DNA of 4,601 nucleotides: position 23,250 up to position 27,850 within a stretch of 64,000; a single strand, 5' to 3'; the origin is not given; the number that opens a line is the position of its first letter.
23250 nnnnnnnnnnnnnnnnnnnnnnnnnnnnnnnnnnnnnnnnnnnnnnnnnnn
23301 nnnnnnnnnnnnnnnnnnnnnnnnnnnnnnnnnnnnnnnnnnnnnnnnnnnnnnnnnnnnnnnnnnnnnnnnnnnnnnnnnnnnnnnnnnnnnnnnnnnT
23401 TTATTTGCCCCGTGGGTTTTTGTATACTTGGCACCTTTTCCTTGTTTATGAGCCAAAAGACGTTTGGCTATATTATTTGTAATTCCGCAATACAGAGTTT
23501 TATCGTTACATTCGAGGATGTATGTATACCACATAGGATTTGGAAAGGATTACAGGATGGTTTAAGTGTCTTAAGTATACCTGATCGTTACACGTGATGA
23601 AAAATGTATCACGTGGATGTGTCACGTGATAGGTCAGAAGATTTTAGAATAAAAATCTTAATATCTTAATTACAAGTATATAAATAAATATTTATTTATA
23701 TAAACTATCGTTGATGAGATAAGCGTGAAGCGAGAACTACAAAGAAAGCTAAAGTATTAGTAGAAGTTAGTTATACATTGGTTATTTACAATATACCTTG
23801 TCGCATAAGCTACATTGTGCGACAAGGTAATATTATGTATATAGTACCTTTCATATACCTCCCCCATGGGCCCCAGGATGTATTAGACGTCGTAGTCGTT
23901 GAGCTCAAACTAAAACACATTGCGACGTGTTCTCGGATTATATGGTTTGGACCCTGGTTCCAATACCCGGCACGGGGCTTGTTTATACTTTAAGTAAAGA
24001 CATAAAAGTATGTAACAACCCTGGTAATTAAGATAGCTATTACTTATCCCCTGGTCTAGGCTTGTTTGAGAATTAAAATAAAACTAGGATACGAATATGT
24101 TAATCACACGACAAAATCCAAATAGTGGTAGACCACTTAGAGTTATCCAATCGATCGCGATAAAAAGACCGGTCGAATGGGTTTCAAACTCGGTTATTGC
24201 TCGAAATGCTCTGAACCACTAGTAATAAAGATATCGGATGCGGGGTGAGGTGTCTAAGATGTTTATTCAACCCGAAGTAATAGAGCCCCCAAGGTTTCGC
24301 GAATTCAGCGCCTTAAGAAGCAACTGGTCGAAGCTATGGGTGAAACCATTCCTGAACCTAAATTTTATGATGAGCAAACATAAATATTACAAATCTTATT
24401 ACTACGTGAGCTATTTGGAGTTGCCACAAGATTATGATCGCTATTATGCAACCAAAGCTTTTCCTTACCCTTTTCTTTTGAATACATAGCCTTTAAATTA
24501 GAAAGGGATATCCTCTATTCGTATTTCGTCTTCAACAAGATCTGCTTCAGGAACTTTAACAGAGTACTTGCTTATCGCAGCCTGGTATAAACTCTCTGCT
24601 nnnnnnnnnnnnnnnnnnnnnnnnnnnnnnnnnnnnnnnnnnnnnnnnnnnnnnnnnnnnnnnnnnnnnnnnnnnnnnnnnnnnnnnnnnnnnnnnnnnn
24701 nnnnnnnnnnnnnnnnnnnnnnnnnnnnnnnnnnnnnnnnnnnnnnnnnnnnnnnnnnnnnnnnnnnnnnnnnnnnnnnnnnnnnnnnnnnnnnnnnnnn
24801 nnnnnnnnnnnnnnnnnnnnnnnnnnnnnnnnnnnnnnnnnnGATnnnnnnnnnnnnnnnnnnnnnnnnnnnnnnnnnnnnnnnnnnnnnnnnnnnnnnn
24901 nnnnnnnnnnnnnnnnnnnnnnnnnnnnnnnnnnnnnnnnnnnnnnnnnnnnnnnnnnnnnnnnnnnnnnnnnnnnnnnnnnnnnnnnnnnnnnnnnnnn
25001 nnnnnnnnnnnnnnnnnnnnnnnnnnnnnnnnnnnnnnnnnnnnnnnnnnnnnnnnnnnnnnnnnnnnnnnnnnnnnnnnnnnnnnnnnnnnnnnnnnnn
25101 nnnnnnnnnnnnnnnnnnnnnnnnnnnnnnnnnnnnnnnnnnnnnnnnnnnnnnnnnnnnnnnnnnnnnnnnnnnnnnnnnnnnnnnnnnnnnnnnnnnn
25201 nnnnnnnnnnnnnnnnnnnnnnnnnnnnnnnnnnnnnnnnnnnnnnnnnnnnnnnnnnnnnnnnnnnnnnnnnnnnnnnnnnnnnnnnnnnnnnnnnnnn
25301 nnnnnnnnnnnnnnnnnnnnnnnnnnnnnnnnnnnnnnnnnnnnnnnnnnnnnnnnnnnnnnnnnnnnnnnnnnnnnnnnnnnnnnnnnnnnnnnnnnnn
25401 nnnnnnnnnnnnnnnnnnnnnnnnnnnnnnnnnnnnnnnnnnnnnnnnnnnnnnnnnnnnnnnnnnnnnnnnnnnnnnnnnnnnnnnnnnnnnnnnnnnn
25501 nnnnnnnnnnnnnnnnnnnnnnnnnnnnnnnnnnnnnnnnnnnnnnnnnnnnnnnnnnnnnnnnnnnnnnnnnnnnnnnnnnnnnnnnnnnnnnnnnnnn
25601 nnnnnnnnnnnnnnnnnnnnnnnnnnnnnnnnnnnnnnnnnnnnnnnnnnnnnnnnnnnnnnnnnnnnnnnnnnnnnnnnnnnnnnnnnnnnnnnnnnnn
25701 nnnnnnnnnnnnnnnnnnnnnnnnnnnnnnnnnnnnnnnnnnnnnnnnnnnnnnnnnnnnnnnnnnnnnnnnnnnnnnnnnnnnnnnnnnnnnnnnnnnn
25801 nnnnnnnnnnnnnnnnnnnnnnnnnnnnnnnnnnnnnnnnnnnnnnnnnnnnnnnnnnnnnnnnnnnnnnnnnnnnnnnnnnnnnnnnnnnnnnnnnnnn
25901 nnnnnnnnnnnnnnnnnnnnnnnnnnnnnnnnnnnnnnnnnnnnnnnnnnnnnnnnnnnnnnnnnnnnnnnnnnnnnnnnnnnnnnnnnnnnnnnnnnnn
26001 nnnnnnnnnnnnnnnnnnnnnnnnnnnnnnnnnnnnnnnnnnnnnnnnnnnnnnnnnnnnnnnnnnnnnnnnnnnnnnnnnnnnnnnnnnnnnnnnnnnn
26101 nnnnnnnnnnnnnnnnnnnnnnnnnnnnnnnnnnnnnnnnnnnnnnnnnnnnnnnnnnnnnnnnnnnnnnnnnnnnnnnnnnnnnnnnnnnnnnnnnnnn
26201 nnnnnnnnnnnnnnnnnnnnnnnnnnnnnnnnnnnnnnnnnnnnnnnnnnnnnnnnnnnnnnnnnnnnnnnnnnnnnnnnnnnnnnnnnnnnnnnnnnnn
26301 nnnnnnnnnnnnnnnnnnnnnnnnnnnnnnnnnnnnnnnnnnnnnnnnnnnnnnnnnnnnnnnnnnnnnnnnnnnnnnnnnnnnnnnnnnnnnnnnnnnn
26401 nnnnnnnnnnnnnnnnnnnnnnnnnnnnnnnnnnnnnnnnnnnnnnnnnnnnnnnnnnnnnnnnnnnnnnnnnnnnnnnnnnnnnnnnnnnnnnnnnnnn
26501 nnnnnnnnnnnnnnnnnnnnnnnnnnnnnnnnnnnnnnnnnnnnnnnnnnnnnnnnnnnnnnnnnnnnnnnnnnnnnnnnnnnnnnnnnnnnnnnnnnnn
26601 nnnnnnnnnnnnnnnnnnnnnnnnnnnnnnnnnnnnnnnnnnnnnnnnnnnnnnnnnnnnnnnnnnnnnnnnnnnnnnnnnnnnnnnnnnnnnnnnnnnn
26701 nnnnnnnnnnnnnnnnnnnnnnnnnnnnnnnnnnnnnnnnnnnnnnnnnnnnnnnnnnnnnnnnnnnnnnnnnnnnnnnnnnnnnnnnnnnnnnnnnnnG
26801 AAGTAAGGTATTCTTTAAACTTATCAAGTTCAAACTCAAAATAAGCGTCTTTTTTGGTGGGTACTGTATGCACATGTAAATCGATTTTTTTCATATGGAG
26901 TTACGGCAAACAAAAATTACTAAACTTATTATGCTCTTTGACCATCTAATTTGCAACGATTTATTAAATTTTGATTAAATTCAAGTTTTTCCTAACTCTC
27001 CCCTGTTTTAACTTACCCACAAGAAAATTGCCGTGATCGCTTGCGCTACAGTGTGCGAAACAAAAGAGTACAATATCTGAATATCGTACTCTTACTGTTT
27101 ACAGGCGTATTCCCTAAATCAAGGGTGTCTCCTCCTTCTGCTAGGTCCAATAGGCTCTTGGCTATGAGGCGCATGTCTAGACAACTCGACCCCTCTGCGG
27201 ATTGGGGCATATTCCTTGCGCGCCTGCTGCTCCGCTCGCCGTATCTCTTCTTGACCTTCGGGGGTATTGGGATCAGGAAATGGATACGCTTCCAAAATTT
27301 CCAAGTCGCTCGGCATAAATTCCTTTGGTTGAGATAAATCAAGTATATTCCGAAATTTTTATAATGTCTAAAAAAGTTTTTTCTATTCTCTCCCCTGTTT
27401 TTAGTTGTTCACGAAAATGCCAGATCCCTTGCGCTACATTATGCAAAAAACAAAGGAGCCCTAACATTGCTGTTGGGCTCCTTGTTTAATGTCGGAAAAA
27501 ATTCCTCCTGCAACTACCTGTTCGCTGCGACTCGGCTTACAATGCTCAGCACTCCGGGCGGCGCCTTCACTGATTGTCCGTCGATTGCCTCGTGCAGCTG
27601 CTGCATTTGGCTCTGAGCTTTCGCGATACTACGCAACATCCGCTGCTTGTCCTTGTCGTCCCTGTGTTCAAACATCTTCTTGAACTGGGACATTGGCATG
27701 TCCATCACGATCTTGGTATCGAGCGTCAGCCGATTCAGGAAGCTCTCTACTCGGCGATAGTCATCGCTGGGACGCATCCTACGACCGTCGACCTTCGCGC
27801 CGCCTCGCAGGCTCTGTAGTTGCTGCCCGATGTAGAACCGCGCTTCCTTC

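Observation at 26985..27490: Two about 68-nt imperfect direct repeats, each abutting a terminator hairpin and lying upstream of the promoters of the PHP-ATPase operon and of the 65-aa ORF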

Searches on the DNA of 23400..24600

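Call 65: search_rna_families(source=window, start=23400, end=24600, threshold=evalue, max_evalue=10)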
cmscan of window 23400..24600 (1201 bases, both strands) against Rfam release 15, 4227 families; matches with E-value up to 10: 4.
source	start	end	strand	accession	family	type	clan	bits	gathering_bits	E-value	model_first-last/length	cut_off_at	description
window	24331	24412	+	RF00278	SNORD50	Gene; snRNA; snoRNA; CD-box;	-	19.5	42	0.61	1-72/72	no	Small nucleolar RNA SNORD50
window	23569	23670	+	RF01513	Afu_335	Gene; snRNA; snoRNA; CD-box;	-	18.8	50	1.5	1-96/96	no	A. fumigatus snoRNA Afu_335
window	24457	24510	-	RF01370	CRISPR-DR57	Gene; CRISPR;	-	16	39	3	1-37/37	no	CRISPR RNA direct repeat element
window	23423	23507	+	RF00122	GadY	Gene; sRNA;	-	15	45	6.1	1-114/114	no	GadY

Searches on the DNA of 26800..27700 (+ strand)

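Call 5: search_rna_families(source=window, start=26800, end=27700, threshold=evalue, max_evalue=10)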
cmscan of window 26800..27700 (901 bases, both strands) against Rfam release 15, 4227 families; matches with E-value up to 10: 4.
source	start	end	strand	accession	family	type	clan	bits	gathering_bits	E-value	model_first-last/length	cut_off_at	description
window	27443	27483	-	RF00489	ctRNA_p42d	Gene; antisense;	-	25.2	50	0.0054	1-46/46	no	ctRNA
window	27446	27483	-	RF04343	Plastid-psbA-2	Cis-reg;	CL00153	17.9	55.8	2.1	1-60/60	no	Plastid-psbA-2 3UTR RNA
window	27060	27112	+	RF01403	STnc290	Gene; sRNA;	-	17.6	60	3.5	1-65/65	no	STnc290 Hfq binding RNA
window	27358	27483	+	RF01494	rliD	Gene; antisense;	-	11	50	2.3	1-327/327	no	Listeria sRNA rliD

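Call 12: search_dna_similar(query=window:26900-27520:+, collection=plasmids, mode=distant)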
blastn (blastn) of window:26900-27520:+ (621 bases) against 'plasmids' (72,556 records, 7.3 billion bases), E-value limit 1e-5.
No match.

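Call 13: search_dna_similar(query=window:26900-27520:+, collection=phages, mode=distant)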
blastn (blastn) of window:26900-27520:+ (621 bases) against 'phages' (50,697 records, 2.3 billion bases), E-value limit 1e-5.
No match.

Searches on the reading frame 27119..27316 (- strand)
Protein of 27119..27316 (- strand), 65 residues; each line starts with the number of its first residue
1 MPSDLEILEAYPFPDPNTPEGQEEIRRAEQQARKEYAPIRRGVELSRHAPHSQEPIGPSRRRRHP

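Call 11: search_protein_families(library=pfam, proteins=[window:27119-27316:-], max_evalue=0.01)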
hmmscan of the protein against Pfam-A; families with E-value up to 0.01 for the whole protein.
window:27119-27316:- (65 aa): 0 families

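Call 14: find_encoding_contigs(protein=window:27119-27316:-, flank=5000, max_places=10)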
Protein window:27119-27316:- (65 aa): 1 contig read that carries it; 1 place shown.
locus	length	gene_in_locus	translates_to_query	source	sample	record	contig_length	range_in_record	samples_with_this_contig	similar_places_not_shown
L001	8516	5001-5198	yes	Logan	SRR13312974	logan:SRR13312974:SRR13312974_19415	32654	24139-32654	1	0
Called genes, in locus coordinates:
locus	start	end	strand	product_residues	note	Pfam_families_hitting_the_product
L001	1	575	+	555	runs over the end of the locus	PF04024:PspC, PF22571:LiaI-LiaF-TM_PspC, PF10988:DUF2807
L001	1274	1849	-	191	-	-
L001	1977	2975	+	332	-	-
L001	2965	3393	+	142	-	-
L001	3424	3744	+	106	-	-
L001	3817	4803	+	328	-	PF02195:ParB_N, PF17762:HTH_ParB (weak)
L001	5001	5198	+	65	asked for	-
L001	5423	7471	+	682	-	-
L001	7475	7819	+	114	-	-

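Call 25: search_protein_families(library=padloc, proteins=[window:27119-27316:-], max_evalue=0.01)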
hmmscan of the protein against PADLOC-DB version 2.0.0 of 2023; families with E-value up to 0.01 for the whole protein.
window:27119-27316:- (65 aa): 0 families

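Call 28: search_protein_families(library=phrogs, proteins=[window:27119-27316:-], max_evalue=0.01)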
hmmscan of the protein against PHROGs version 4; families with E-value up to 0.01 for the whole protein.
window:27119-27316:- (65 aa): 0 families

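Call 45: search_protein_representatives(protein=window:27119-27316:-)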
Query: 65 residues. Proteins with E-value up to 0.001 (for the whole library): 1; up to 1e-10: 1; up to 1e-30: 1. The best 1 are listed.
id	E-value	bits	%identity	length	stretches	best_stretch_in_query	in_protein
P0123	3.7e-35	134.9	100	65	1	1-65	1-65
